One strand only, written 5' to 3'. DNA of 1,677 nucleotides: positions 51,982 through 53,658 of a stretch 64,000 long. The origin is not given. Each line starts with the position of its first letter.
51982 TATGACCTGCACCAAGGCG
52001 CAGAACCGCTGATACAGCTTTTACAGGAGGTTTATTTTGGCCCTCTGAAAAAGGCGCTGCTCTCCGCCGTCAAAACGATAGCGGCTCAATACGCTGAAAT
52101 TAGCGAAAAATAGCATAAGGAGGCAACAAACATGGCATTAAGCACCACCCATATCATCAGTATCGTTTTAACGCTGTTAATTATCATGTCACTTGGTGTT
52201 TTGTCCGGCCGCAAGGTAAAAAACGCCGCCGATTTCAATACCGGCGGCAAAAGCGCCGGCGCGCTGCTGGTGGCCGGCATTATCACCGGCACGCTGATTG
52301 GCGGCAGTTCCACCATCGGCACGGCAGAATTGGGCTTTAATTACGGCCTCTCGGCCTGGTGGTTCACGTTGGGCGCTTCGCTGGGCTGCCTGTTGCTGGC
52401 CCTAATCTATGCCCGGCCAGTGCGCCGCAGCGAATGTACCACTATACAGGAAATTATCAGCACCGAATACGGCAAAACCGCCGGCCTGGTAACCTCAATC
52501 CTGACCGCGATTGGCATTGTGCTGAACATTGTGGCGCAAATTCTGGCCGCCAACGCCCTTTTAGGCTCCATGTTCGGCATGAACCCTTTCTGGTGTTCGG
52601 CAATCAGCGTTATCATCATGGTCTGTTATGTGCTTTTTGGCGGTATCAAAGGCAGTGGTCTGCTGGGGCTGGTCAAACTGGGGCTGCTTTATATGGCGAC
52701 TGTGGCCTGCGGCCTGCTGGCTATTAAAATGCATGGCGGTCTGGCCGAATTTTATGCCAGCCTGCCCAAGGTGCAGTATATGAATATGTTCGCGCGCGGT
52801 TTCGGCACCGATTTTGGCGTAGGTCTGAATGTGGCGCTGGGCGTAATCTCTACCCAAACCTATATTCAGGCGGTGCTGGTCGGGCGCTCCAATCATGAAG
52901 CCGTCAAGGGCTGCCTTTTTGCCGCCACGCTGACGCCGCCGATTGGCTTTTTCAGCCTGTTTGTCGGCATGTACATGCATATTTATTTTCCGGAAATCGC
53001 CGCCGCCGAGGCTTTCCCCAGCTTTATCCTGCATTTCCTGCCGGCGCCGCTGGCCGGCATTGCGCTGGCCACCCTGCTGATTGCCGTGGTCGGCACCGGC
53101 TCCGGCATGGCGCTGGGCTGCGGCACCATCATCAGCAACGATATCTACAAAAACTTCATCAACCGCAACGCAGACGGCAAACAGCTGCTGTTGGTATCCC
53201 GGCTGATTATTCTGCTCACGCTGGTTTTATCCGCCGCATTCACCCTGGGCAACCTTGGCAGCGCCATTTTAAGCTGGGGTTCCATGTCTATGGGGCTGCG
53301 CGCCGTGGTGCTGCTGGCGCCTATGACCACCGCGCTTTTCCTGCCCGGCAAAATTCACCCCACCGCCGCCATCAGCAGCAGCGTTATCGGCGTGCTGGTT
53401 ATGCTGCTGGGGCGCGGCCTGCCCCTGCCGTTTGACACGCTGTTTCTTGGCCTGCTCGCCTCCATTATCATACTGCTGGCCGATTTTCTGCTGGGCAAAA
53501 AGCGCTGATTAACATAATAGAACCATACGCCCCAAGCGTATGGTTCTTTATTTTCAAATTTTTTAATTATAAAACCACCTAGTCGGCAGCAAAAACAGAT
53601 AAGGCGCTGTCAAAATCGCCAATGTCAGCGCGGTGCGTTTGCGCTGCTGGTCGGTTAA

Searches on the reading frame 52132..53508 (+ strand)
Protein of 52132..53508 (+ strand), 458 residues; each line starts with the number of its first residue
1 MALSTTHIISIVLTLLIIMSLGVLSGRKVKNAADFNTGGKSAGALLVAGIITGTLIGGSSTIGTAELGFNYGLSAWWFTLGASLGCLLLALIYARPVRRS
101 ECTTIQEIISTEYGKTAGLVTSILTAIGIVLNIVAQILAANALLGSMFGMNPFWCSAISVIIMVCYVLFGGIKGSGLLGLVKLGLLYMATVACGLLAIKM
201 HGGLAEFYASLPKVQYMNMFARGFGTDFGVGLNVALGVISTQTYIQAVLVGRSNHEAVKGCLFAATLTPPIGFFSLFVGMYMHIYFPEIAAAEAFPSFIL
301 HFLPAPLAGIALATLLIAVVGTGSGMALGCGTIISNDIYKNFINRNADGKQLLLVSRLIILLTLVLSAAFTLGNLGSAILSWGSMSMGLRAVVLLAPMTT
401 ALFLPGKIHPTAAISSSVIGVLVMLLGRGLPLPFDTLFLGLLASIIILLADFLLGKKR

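Call 61: search_protein_families(library=pfam, proteins=[window:52132-53508:+], max_evalue=0.0001)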
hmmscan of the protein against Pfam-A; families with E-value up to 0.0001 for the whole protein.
window:52132-53508:+ (458 aa): 1 family
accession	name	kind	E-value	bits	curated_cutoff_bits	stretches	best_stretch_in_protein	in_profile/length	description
PF00474.23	SSF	-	1.5e-22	80.5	22.8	1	36-398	2-385/406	Sodium:solute symporter family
